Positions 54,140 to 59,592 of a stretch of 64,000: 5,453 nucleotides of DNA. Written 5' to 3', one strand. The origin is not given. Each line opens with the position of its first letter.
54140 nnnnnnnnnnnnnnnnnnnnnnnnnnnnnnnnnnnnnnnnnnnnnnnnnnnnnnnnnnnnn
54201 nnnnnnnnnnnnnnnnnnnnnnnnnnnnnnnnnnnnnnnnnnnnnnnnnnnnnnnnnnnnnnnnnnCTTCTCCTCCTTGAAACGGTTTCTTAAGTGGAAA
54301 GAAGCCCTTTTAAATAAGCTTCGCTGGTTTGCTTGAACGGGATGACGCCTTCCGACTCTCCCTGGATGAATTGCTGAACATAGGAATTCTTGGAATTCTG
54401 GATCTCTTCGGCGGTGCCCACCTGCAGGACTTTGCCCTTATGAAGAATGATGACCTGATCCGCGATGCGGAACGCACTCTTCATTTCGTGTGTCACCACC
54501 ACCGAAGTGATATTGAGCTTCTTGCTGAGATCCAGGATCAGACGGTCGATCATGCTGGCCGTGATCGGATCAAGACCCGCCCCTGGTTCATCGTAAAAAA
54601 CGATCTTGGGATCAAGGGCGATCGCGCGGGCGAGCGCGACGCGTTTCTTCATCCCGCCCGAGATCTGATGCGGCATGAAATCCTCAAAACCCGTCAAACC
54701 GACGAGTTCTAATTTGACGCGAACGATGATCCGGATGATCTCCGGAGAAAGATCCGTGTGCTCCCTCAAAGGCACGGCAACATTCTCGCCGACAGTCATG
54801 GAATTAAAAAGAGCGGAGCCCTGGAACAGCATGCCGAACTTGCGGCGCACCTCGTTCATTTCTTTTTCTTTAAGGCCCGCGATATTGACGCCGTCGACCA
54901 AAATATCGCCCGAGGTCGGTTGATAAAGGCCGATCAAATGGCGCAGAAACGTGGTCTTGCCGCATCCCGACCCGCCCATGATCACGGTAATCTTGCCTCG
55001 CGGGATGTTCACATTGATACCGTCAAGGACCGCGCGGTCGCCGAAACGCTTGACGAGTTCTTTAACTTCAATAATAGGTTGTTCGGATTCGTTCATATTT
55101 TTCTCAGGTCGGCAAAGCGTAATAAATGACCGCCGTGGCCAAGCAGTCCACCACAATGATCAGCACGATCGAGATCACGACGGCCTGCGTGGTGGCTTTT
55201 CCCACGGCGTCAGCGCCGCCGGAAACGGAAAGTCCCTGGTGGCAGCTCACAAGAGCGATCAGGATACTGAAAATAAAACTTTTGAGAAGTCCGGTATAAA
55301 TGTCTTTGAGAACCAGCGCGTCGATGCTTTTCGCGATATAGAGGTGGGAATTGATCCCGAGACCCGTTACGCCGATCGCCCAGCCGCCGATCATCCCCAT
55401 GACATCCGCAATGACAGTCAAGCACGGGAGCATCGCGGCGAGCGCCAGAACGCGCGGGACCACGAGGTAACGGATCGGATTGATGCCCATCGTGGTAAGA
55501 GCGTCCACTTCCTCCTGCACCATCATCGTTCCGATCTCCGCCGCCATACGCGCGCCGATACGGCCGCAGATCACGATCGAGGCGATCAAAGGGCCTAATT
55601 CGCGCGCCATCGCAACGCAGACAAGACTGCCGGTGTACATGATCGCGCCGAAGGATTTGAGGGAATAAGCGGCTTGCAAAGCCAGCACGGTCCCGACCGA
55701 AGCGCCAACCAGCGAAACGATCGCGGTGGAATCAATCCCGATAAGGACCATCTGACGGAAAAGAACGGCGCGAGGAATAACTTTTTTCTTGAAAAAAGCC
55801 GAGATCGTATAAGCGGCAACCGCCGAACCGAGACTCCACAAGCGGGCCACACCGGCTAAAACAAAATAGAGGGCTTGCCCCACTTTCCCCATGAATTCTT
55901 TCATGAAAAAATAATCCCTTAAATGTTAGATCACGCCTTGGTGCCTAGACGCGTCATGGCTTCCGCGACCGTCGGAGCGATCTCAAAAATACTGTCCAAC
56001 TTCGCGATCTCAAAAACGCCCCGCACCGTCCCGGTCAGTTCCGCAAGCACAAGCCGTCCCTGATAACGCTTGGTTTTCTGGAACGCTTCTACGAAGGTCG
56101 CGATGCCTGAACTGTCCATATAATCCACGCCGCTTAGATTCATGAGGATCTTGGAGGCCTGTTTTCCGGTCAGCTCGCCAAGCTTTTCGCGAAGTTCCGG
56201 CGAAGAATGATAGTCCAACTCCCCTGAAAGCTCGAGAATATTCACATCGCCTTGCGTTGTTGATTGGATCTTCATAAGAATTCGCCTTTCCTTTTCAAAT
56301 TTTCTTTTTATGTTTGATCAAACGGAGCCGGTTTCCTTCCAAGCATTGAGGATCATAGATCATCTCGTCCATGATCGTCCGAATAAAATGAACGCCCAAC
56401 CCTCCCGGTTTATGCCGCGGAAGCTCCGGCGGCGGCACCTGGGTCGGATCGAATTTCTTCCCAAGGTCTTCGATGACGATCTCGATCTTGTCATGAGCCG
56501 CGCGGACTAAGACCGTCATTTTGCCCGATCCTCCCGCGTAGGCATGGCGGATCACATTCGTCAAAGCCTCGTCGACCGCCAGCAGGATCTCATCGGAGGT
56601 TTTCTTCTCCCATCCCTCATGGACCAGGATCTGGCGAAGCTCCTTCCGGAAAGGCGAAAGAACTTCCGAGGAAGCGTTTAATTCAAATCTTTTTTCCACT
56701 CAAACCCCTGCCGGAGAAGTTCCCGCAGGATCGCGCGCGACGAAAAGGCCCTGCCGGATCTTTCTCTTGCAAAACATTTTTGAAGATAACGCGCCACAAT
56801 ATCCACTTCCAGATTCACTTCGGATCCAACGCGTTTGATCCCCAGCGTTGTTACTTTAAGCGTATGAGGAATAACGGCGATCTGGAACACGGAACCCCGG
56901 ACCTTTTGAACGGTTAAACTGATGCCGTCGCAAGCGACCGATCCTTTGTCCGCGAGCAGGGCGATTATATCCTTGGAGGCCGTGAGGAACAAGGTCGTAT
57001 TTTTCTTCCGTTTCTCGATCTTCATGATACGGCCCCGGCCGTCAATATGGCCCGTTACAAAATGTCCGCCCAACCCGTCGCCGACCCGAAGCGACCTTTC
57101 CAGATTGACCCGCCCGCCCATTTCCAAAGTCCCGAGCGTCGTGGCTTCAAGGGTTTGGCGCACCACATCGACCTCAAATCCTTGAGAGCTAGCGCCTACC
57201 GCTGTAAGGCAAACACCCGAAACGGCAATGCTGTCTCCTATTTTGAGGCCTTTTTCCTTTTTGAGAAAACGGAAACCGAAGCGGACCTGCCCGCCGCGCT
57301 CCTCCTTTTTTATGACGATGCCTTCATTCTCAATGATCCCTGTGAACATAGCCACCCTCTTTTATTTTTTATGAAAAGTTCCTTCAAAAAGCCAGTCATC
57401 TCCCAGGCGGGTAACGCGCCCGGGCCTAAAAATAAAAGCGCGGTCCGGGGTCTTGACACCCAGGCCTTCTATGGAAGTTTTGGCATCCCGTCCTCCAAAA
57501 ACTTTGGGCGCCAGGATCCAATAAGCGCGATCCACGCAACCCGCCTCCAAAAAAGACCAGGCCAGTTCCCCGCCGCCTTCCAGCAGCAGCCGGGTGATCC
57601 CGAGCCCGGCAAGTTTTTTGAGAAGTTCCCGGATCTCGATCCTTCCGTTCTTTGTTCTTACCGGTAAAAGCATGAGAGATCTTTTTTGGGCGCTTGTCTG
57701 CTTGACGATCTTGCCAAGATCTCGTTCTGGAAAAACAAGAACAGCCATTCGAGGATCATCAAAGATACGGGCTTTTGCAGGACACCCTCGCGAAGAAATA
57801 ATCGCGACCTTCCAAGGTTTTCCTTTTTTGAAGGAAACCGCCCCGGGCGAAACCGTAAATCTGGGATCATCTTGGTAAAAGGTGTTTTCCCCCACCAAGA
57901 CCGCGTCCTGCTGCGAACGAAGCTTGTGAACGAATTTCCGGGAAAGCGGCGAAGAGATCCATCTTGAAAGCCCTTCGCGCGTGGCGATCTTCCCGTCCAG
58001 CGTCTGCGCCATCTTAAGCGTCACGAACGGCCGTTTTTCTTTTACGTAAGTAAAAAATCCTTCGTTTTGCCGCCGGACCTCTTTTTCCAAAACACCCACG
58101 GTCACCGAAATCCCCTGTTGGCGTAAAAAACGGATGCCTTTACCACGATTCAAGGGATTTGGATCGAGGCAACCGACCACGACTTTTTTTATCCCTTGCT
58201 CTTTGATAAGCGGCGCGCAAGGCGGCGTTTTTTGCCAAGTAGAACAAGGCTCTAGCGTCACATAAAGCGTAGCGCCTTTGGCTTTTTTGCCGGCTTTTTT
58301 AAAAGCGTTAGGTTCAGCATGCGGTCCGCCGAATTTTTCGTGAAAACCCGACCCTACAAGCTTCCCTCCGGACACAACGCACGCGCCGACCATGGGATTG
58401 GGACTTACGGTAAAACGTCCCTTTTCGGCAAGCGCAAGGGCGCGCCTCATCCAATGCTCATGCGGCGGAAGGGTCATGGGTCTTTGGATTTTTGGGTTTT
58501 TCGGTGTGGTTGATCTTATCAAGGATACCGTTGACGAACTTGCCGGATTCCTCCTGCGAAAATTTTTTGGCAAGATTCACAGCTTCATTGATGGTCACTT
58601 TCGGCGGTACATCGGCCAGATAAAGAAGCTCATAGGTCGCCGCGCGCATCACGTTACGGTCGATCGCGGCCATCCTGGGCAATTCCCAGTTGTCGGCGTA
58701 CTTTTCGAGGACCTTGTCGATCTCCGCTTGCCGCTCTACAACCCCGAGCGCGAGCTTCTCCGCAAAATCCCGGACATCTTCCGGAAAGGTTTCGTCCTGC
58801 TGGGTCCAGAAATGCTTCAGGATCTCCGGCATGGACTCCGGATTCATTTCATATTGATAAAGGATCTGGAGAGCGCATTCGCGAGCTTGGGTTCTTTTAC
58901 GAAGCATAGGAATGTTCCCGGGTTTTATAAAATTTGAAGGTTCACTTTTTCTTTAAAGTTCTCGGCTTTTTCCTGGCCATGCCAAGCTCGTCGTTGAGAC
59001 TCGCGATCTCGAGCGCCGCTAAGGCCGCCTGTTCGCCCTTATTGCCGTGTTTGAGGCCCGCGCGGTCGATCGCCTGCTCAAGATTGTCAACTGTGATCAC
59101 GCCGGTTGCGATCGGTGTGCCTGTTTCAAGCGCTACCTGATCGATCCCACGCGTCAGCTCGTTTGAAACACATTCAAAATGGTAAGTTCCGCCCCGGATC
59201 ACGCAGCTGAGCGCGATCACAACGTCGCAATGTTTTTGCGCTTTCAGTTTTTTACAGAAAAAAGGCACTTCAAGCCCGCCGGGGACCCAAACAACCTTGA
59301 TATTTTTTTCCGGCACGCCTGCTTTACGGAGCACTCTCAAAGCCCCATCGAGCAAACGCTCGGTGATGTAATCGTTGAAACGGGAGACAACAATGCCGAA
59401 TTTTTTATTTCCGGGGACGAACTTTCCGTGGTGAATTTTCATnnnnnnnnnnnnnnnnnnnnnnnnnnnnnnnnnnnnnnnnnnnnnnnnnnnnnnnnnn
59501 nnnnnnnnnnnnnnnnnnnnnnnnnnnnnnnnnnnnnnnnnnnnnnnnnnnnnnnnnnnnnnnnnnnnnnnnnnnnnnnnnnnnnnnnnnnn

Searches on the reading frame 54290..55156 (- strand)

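Call 23: search_protein_families(library=pfam, proteins=[window:54290-55156:-], max_evalue=0.001)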
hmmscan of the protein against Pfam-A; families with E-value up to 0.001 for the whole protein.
window:54290-55156:- (288 aa): 4 families
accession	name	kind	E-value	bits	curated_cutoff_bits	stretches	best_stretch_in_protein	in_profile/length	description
PF00005.33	ABC_tran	-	9.2e-33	114.2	25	1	44-191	1-135/137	ABC transporter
PF09818.15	ABC_ATPase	-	1.3e-06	28.1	23.2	0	202-261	211-270/283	P-loop domain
PF13245.12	AAA_19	-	0.00047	20.8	25.1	0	54-101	11-55/134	AAA domain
PF13304.12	AAA_21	-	0.00094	19.8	27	0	162-212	235-288/304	AAA domain, putative AbiEii toxin, Type IV TA system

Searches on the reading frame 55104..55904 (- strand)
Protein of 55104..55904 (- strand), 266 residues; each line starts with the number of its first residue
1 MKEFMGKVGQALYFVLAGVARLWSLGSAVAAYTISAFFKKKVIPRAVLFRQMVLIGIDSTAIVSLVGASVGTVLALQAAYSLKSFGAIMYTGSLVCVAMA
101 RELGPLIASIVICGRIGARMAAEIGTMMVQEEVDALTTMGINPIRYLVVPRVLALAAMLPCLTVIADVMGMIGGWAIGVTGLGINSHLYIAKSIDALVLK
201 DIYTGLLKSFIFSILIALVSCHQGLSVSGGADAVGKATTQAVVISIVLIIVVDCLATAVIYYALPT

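Call 23: search_protein_families(library=pfam, proteins=[window:55104-55904:-], max_evalue=0.001)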
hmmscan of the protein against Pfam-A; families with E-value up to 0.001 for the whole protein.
window:55104-55904:- (266 aa): 1 family
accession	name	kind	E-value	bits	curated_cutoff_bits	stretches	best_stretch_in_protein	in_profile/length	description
PF02405.21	MlaE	-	6.7e-74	248.5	22.5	1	49-258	2-211/212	Permease MlaE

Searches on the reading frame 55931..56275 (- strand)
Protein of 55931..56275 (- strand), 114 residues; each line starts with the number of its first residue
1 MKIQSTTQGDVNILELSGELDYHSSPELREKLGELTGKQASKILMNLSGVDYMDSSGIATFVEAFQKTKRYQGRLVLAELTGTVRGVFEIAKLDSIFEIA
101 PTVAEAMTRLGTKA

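Call 23: search_protein_families(library=pfam, proteins=[window:55931-56275:-], max_evalue=0.001)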
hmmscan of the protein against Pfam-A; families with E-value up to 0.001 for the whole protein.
window:55931-56275:- (114 aa): 2 families
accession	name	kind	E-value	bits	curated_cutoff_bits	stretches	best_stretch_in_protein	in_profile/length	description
PF01740.26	STAS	-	7.3e-26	90.5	22.6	1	3-106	2-106/106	STAS domain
PF13466.11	STAS_2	-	6.2e-13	49.2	29.2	1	14-94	1-80/80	STAS domain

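Call 63: search_protein_families(library=ncbifam, proteins=[window:55931-56275:-], max_evalue=0.01)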
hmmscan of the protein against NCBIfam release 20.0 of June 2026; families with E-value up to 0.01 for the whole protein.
window:55931-56275:- (114 aa): 6 families
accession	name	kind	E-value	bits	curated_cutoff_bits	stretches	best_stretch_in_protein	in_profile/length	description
TIGR00377.1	ant_ant_sig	superfamily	7.8e-27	93.3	53.45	1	1-104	3-107/108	anti-sigma factor antagonist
TIGR02886.1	spore_II_AA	equivalog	6.4e-17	61.5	114.75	1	7-106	5-105/106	anti-sigma F factor antagonist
NF033618.0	mlaB_1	equivalog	6.8e-05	23.2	90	1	11-93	9-88/94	lipid asymmetry maintenance protein MlaB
NF008660.1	PRK11660.1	equivalog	0.00026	19.5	614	1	5-94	459-546/572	C4-dicarboxylic acid transporter DauA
TIGR00815.1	sulP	subfamily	0.00059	18.4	380.45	1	7-94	453-550/565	sulfate permease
NF047705.1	slr1659_superfam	superfamily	0.00072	19.8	100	1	14-64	25-72/111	slr1659 superfamily regulator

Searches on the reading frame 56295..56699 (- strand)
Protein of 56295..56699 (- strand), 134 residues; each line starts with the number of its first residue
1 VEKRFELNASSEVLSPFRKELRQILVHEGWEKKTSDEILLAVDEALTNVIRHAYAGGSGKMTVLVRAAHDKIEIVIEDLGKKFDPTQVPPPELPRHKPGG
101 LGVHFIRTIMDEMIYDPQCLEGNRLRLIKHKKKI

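Call 23: search_protein_families(library=pfam, proteins=[window:56295-56699:-], max_evalue=0.001)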
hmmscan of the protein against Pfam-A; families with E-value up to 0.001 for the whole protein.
window:56295-56699:- (134 aa): 2 families
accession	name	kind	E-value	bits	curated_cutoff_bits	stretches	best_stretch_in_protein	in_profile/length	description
PF13581.12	HATPase_c_2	-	5.4e-27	94.7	27.4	1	9-129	3-127/127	Histidine kinase-like ATPase domain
PF02518.31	HATPase_c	-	1.8e-06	28.8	26.4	1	36-111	4-85/111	Histidine kinase-, DNA gyrase B-, and HSP90-like ATPase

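Call 56: find_homologous_proteins(query=window:56295-56699:-)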
Query window:56295-56699:- (134 aa): 222 proteins with E <= 0.001 among 228 candidates; the best 120 are listed.
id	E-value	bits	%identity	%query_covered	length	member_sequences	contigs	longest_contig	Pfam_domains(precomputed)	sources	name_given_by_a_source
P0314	5.4e-83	293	99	100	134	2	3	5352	PF13581.13,PF02518.32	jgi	-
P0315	2.1e-68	246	85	100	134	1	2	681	PF13581.13,PF02518.32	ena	-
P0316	1.2e-67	244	86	100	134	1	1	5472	PF13581.13,PF02518.32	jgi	jgi:anti-sigma regulatory factor (Ser/Thr protein kinase)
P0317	1.9e-67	243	83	100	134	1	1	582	PF13581.13,PF02518.32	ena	-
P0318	2.1e-67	243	84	100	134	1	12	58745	PF13581.13,PF02518.32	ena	-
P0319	5.1e-67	242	83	100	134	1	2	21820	PF13581.13,PF02518.32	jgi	-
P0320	1.3e-66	240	84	100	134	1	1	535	PF13581.13,PF02518.32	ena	-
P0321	1.9e-66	240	83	100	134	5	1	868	PF13581.13,PF02518.32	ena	-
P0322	2.0e-66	240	83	100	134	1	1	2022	PF13581.13,PF02518.32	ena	-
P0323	2.3e-66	240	82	100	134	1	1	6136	PF13581.13,PF02518.32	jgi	jgi:anti-sigma regulatory factor (Ser/Thr protein kinase)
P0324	3.9e-66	239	81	100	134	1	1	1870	PF13581.13,PF02518.32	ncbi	-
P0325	3.9e-66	239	83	100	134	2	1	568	PF13581.13,PF02518.32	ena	-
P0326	5.1e-66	238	82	100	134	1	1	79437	PF13581.13,PF02518.32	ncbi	ncbi:MAG: ATP-binding protein [Candidatus Omnitrophota bacterium]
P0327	5.8e-66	238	83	100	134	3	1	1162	PF13581.13,PF02518.32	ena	-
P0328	7.3e-66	238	83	100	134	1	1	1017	PF13581.13,PF02518.32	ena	-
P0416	1.5e-59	217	77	99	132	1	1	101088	PF13581.13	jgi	jgi:anti-sigma regulatory factor (Ser/Thr protein kinase)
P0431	2.3e-57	210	75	98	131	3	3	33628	PF13581.13,PF02518.32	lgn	-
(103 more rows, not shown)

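Call 58: find_encoding_contigs(protein=P0431, flank=4000, max_places=2)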
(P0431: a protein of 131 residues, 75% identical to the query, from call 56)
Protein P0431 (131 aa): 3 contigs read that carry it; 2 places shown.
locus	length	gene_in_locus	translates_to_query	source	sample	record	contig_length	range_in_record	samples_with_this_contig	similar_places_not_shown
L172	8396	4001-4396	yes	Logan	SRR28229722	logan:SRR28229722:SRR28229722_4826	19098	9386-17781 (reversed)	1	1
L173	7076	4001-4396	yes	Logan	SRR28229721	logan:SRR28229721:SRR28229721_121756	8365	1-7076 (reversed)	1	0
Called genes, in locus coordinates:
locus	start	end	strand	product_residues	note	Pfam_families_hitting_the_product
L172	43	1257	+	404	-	PF00926:DHBP_synthase, PF00925:GTP_cyclohydro2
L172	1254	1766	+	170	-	PF00885:DMRL_synthase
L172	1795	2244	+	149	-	PF01029:NusB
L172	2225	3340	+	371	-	PF00383:dCMP_cyt_deam_1, PF14437:MafB19-deam (weak), PF01872:RibD_C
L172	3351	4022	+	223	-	PF00677:Lum_binding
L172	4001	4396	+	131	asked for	PF13581:HATPase_c_2, PF02518:HATPase_c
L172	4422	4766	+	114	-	PF01740:STAS, PF13466:STAS_2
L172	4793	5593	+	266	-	PF02405:MlaE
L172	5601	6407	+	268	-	PF00005:ABC_tran, PF09818:ABC_ATPase (faint)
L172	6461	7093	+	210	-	PF02470:MlaD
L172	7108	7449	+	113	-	-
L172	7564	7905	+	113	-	PF09685:MamF_MmsF (weak)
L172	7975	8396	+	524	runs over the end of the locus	-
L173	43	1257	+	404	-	PF00926:DHBP_synthase, PF00925:GTP_cyclohydro2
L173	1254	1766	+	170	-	PF00885:DMRL_synthase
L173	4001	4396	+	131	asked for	PF13581:HATPase_c_2, PF02518:HATPase_c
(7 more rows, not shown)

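Call 59: find_encoding_contigs(protein=P0416, flank=4000, max_places=2)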
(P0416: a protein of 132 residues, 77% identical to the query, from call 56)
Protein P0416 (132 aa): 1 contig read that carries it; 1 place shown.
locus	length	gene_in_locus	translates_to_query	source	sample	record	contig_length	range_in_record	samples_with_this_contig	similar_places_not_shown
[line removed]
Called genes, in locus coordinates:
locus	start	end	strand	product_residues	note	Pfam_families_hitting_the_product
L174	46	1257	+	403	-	PF00926:DHBP_synthase, PF00925:GTP_cyclohydro2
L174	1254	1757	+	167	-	PF00885:DMRL_synthase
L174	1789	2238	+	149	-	PF01029:NusB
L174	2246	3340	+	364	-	PF00383:dCMP_cyt_deam_1, PF14437:MafB19-deam, PF01872:RibD_C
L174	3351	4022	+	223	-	PF00677:Lum_binding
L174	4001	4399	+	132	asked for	PF13581:HATPase_c_2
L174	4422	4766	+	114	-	PF01740:STAS, PF13466:STAS_2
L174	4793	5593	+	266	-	PF02405:MlaE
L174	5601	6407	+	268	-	PF00005:ABC_tran, PF09818:ABC_ATPase (faint)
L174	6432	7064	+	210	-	PF02470:MlaD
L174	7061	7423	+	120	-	-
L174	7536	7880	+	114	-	PF09685:MamF_MmsF (weak)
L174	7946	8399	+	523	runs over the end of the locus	-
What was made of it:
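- On Anti-sigma-factor antagonist / partner-switching STAS (SpoIIAA, RsbV; TIGR00377): The one kinase in the window pairs with STAS2 (calls 23, 58, 59).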

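Call 63: search_protein_families(library=ncbifam, proteins=[window:56295-56699:-], max_evalue=0.01)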
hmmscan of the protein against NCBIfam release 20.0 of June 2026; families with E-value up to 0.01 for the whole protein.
window:56295-56699:- (134 aa): 7 families
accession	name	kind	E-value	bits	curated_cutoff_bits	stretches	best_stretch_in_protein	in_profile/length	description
NF003144.0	PRK04069.1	equivalog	1.6e-15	56.8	145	1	6-129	11-141/161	anti-sigma B factor RsbW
TIGR01924.1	rsbW_low_gc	equivalog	2.3e-14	53.1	155.05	1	6-113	11-127/159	anti-sigma B factor RsbW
TIGR01925.2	spIIAB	equivalog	2.7e-09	37.1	135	1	36-130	36-135/137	anti-sigma F factor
NF041045.1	RsbA_anti_sig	subfamily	8e-08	31.9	210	1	10-113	187-286/303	anti-sigma factor RsbA family regulatory protein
NF047322.1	HK_morpho_MacS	equivalog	0.00084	18.6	300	1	32-81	270-317/367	MacS family sensor histidine kinase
NF052443.1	SensHisKinMctS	equivalog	0.0014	17.1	700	1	37-108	359-422/457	two-component system sensor histidine kinase MctS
NF051872.1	HisKinPhyk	equivalog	0.0054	15.4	750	1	41-84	453-496/537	sensor histidine kinase PhyK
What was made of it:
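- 56295..56699 (-): RsbW-like HATPase_c_2 kinase. It is not part of the dcw feature; it forms its own module with the next gene. calls 23, 56, 58, 59, 63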

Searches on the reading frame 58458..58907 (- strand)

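Call 30: search_protein_families(library=pfam, proteins=[window:58458-58907:-], max_evalue=0.00001)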
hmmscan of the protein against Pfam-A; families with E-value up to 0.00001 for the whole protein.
window:58458-58907:- (149 aa): 1 family
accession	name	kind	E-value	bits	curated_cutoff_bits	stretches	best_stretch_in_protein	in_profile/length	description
PF01029.23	NusB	-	1.9e-42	145.3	23.1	1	7-132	2-131/133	NusB family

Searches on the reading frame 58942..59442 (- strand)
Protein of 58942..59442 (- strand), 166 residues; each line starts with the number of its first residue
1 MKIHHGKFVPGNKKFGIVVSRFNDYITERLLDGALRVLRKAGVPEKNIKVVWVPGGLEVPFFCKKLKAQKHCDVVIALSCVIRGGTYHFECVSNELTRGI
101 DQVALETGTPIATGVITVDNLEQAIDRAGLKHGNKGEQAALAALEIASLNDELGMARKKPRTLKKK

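Call 30: search_protein_families(library=pfam, proteins=[window:58942-59442:-], max_evalue=0.00001)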
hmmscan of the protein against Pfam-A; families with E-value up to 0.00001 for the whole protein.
window:58942-59442:- (166 aa): 1 family
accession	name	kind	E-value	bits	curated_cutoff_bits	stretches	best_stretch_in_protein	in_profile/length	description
PF00885.24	DMRL_synthase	-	3.1e-52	176.6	26.7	1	13-149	2-137/139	6,7-dimethyl-8-ribityllumazine synthase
